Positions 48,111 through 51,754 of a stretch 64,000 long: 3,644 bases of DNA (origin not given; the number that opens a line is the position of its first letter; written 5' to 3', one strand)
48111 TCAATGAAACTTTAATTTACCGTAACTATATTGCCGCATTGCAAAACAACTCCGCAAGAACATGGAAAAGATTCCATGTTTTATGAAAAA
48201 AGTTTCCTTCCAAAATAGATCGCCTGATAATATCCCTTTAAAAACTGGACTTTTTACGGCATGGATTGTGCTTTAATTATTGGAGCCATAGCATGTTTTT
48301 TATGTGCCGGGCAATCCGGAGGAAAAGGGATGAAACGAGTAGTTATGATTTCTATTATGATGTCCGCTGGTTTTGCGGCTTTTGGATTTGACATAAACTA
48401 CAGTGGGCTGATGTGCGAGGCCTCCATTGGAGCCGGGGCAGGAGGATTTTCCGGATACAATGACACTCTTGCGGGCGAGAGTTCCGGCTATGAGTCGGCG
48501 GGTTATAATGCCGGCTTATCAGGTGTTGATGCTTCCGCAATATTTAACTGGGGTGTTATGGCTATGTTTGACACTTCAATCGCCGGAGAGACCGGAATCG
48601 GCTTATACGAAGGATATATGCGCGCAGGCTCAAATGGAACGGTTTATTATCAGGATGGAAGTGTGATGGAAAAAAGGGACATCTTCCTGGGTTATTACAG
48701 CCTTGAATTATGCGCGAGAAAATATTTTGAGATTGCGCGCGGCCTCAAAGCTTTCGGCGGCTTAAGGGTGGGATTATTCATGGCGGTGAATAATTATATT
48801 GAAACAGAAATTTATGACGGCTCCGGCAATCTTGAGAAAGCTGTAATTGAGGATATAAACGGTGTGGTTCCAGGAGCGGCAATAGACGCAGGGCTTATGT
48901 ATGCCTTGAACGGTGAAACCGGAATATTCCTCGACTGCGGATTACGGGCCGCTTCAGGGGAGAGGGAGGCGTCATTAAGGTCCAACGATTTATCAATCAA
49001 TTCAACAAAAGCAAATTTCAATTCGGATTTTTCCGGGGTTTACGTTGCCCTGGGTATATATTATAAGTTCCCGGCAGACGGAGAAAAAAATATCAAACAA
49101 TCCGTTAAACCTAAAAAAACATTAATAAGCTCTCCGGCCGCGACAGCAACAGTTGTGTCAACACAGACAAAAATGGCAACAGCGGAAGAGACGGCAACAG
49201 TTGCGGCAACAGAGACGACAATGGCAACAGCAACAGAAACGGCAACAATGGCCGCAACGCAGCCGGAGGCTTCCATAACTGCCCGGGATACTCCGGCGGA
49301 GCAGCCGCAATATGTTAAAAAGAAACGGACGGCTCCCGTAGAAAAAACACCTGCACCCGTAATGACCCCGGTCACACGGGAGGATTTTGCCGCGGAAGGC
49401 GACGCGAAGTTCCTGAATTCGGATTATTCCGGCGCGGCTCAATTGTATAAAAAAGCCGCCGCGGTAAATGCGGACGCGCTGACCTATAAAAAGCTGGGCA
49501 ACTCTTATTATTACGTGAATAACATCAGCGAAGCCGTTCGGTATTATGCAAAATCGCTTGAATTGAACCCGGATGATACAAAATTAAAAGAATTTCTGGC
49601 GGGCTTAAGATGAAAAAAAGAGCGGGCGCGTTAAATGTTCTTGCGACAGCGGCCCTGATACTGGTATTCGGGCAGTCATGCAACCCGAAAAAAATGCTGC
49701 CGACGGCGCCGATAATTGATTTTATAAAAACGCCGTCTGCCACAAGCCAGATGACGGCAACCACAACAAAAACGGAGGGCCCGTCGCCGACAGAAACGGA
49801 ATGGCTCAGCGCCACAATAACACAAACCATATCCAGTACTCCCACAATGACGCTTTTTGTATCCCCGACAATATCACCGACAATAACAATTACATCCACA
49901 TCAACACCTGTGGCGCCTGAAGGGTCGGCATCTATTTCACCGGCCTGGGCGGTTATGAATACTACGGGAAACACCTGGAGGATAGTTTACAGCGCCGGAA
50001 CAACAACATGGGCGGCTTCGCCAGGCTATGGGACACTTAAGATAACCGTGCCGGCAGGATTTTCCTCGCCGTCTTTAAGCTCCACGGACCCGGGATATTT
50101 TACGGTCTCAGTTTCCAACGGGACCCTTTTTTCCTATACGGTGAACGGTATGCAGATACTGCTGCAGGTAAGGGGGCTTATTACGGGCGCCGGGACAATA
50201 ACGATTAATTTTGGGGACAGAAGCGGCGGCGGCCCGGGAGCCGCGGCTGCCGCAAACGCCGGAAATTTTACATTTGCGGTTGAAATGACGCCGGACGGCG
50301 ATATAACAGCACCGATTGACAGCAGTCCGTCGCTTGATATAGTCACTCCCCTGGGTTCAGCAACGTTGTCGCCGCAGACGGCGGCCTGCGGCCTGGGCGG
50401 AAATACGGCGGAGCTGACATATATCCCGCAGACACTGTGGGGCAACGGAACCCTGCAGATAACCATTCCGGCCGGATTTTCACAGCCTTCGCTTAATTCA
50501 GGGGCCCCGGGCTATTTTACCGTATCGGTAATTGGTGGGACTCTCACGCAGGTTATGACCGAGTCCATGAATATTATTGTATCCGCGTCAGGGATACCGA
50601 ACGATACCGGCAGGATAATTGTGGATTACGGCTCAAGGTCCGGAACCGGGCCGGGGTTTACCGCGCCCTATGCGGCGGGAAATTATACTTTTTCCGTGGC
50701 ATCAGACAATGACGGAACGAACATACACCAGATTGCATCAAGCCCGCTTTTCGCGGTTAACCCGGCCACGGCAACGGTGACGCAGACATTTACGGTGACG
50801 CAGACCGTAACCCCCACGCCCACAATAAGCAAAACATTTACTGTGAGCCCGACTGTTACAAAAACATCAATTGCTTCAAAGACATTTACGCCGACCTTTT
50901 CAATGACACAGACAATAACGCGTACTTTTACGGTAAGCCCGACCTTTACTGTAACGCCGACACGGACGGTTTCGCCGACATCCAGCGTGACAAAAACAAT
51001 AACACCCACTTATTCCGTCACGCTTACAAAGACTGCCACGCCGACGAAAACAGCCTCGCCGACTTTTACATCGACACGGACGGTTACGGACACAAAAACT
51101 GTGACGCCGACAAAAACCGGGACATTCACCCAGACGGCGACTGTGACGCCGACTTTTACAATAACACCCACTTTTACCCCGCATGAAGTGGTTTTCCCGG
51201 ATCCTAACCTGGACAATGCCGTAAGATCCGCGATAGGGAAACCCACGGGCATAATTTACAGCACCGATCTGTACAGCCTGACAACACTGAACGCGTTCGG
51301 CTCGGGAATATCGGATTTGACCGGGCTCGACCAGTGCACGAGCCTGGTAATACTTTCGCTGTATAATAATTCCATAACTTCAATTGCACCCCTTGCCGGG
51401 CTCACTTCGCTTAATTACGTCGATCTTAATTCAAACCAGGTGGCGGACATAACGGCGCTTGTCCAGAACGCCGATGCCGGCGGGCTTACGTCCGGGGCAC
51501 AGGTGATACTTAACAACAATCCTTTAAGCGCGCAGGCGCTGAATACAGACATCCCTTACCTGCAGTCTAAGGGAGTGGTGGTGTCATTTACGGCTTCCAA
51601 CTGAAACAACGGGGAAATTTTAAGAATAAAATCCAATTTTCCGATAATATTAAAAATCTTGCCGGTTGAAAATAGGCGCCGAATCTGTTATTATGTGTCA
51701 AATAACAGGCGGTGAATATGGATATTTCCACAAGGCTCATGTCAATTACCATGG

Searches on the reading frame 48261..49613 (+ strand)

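Call 8: search_protein_families(library=pfam, proteins=[window:48261-49613:+])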
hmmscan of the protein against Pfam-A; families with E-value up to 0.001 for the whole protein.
window:48261-49613:+ (450 aa): 3 families
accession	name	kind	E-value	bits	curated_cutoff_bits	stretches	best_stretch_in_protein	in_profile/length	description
PF07719.23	TPR_2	-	1.2e-07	31.7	27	1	407-439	2-34/34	Tetratricopeptide repeat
PF00515.34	TPR_1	-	1.5e-07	31.4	27.8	1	406-439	1-34/34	Tetratricopeptide repeat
PF13428.12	TPR_14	-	0.00099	20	23.5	0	409-447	4-42/44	Tetratricopeptide repeat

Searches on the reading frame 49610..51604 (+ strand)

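Call 8: search_protein_families(library=pfam, proteins=[window:49610-51604:+])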
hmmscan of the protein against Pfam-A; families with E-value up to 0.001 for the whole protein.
window:49610-51604:+ (664 aa): 2 families
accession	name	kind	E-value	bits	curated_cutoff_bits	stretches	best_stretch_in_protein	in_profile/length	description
PF12799.13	LRR_4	-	3.8e-10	40.1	27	1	577-617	1-42/44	Leucine Rich repeats (2 copies)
PF17735.7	BslA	-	0.0002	21.8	38.7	0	266-292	15-41/121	Biofilm surface layer A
